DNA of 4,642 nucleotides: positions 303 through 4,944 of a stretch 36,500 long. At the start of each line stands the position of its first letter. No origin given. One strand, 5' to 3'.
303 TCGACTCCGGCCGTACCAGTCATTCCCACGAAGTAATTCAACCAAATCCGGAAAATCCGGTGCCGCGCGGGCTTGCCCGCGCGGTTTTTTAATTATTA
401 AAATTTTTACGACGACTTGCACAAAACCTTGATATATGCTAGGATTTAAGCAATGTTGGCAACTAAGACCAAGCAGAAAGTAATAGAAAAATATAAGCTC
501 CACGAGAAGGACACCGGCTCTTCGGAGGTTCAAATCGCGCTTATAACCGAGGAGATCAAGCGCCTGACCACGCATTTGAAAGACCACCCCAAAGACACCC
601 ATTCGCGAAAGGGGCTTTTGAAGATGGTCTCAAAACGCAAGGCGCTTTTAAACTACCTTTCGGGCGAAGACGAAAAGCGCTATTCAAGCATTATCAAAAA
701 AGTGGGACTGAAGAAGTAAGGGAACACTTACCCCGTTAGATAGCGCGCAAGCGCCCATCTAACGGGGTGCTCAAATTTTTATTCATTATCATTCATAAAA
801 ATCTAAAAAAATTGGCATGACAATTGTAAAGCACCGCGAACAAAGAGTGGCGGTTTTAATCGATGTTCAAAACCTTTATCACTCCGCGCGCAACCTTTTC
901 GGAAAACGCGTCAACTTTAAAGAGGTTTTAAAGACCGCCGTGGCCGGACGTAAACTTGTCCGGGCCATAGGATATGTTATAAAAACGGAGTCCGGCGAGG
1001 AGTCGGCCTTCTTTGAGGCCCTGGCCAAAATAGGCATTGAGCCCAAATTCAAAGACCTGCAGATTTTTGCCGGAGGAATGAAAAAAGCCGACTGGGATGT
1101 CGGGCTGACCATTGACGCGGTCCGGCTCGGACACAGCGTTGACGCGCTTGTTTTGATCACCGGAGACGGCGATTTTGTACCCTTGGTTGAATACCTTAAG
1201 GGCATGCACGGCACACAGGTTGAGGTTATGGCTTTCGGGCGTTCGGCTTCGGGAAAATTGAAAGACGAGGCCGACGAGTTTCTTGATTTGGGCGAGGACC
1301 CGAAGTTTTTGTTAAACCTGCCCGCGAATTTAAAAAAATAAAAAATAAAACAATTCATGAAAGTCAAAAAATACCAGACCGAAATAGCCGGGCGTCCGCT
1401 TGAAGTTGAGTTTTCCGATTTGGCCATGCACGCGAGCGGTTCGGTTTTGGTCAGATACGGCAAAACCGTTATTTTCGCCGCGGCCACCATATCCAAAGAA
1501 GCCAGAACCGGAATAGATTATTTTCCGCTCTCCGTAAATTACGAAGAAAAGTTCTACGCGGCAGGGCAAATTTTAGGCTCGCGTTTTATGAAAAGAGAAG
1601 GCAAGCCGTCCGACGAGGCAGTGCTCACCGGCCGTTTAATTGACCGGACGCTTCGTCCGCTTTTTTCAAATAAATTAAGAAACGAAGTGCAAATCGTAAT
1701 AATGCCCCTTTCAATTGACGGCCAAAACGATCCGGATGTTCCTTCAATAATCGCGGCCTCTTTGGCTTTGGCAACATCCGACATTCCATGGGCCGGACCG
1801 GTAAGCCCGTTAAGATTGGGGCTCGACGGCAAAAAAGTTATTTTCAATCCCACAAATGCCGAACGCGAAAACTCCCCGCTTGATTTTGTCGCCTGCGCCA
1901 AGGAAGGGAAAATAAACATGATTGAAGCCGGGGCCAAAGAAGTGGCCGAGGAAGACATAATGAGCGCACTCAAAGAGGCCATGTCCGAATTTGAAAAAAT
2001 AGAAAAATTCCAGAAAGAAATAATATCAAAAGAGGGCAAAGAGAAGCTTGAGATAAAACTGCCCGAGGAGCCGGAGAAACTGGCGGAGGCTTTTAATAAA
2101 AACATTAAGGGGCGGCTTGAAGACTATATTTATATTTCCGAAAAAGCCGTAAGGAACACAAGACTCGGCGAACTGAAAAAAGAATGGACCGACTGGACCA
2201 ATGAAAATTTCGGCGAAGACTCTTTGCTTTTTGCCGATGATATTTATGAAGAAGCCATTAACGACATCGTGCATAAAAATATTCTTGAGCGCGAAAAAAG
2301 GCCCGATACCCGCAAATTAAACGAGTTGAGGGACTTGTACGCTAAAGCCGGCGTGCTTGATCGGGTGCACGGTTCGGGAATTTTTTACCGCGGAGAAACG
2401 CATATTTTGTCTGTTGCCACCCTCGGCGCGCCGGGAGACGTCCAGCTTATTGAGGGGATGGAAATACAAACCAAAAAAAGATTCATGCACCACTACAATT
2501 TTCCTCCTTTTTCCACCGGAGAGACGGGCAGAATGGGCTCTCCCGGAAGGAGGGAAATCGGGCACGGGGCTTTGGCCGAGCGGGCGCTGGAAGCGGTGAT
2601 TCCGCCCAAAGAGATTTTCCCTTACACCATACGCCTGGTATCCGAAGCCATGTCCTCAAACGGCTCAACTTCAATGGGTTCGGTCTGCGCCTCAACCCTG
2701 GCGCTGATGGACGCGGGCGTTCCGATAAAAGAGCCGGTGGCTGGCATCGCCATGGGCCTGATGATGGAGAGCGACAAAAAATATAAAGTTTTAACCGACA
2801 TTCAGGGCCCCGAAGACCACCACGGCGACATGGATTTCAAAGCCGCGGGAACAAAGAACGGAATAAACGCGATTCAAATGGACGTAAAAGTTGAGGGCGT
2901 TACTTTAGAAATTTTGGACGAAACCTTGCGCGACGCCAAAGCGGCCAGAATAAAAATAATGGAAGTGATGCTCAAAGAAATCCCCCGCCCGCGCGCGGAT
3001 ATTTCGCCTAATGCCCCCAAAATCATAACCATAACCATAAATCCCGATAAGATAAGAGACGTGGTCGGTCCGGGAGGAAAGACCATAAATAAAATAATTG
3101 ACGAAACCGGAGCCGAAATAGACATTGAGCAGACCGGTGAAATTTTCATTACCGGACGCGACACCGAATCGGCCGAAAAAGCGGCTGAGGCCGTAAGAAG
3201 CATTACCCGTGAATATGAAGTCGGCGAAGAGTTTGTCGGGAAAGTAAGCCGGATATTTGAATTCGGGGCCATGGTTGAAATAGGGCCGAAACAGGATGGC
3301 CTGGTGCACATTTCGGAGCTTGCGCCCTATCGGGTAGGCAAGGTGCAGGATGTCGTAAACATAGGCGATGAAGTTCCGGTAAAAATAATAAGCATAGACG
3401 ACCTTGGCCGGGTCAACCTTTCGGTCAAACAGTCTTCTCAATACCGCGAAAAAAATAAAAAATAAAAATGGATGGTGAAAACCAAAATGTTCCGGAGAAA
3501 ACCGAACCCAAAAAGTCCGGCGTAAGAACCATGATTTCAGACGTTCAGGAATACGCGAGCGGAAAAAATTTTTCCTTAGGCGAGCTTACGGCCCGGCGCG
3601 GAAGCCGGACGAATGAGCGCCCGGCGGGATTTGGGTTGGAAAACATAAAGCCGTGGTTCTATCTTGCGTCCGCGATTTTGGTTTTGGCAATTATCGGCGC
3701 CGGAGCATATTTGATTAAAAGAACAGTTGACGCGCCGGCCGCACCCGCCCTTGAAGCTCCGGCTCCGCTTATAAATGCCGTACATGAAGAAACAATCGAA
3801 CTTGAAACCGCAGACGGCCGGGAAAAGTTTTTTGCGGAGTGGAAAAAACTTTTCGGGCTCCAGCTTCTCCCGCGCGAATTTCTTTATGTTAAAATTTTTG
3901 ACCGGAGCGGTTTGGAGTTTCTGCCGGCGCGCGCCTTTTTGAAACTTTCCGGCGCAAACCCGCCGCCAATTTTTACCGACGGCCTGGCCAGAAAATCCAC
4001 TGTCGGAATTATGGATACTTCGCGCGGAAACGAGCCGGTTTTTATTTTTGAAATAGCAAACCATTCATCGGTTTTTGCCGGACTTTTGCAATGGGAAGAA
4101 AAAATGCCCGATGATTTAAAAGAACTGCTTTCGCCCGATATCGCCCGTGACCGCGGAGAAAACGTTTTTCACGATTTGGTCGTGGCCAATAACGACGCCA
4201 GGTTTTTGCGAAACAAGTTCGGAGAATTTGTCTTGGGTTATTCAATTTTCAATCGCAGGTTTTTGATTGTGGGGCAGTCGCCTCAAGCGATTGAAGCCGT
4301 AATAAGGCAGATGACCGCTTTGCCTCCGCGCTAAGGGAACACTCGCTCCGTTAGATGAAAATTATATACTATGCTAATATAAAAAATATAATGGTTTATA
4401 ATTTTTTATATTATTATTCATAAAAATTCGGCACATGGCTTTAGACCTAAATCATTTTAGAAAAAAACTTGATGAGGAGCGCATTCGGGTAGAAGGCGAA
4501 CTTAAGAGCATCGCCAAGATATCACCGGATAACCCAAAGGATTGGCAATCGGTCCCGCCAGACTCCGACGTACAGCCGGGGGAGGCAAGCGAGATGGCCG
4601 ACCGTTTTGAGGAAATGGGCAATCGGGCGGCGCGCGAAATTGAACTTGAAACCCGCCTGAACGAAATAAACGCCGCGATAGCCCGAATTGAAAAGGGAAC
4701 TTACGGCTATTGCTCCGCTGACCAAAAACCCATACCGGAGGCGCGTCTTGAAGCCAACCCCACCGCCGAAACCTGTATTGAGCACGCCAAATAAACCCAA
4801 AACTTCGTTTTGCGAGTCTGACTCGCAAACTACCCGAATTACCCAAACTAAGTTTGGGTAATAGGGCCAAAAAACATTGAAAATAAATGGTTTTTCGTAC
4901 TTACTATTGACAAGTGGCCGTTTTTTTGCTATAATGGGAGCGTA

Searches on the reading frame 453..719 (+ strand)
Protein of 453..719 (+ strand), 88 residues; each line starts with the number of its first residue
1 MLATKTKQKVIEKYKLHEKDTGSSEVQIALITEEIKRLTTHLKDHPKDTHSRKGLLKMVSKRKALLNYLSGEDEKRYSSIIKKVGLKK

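Call 17: search_protein_families(library=pfam, proteins=[window:453-719:+], max_evalue=0.01)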
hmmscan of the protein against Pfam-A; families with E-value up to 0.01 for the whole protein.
window:453-719:+ (88 aa): 2 families
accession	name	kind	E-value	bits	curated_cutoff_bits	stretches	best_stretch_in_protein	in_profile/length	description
PF00312.27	Ribosomal_S15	-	7.5e-33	113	31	1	7-87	1-81/81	Ribosomal protein S15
PF22887.1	DUF7022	-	0.0026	18.4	27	1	36-85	27-76/166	Family of unknown function (DUF7022)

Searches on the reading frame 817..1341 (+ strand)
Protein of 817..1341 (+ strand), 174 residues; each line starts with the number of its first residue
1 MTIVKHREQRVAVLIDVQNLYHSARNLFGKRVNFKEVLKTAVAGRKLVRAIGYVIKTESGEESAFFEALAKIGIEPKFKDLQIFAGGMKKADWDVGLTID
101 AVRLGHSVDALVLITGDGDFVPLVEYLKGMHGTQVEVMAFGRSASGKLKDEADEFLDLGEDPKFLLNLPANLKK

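Call 17: search_protein_families(library=pfam, proteins=[window:817-1341:+], max_evalue=0.01)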
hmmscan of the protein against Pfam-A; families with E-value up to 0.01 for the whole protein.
window:817-1341:+ (174 aa): 1 family
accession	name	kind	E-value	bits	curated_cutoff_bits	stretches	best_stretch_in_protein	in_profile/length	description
PF01936.24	NYN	-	1.2e-33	117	24.2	1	10-158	1-144/145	NYN domain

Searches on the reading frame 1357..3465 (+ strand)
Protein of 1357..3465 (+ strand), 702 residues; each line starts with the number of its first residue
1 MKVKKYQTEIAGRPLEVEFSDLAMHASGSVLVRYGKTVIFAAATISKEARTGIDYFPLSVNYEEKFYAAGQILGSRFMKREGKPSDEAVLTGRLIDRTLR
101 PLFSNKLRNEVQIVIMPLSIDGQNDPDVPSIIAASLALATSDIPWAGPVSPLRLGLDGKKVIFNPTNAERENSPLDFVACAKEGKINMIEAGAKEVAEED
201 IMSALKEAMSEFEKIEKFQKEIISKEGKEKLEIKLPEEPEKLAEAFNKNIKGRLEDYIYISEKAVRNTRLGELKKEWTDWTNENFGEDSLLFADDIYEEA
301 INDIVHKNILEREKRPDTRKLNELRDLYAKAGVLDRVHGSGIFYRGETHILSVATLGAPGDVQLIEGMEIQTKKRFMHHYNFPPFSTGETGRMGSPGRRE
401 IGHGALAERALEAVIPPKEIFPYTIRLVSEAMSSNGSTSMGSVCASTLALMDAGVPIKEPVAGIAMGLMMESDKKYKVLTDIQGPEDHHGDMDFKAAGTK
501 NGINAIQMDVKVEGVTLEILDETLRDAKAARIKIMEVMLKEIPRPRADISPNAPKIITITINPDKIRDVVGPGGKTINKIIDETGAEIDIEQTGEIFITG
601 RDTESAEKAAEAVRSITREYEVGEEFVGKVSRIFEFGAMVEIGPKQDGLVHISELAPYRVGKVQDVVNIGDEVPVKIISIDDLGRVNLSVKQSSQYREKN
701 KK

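Call 6: search_protein_families(library=pfam, proteins=[window:1357-3465:+], max_evalue=0.01)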
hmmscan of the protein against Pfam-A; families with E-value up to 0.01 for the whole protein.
window:1357-3465:+ (702 aa): 6 families
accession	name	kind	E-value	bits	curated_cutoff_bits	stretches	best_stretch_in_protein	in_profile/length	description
PF01138.27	RNase_PH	-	9.5e-54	181.7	25.5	2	12-144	2-130/130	3' exoribonuclease family, domain 1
PF00575.29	S1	-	1.1e-15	58.2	22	1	620-691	2-74/74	S1 RNA binding domain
PF00013.35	KH_1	-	4.2e-12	46.1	21.5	1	557-614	2-65/66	KH domain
PF03725.20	RNase_PH_C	-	4.6e-11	42.9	20.8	1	147-210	1-66/67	3' exoribonuclease family, domain 2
PF03726.19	PNPase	-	2.4e-05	25.1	24.6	1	244-320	4-81/81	Polyribonucleotide nucleotidyltransferase, RNA binding domain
PF22675.2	KH-I_KHDC4-BBP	-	0.00038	20.7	30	1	566-607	8-50/76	KHDC4/BBP-like, KH-domain type I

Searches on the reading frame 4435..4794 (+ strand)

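Call 17: search_protein_families(library=pfam, proteins=[window:4435-4794:+], max_evalue=0.01)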
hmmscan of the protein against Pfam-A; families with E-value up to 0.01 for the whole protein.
window:4435-4794:+ (119 aa): 1 family
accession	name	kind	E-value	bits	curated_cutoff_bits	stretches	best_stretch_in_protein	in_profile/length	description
PF01258.23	zf-dskA_traR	-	5.7e-07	29.9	24.9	1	88-116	1-29/36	Prokaryotic dksA/traR C4-type zinc finger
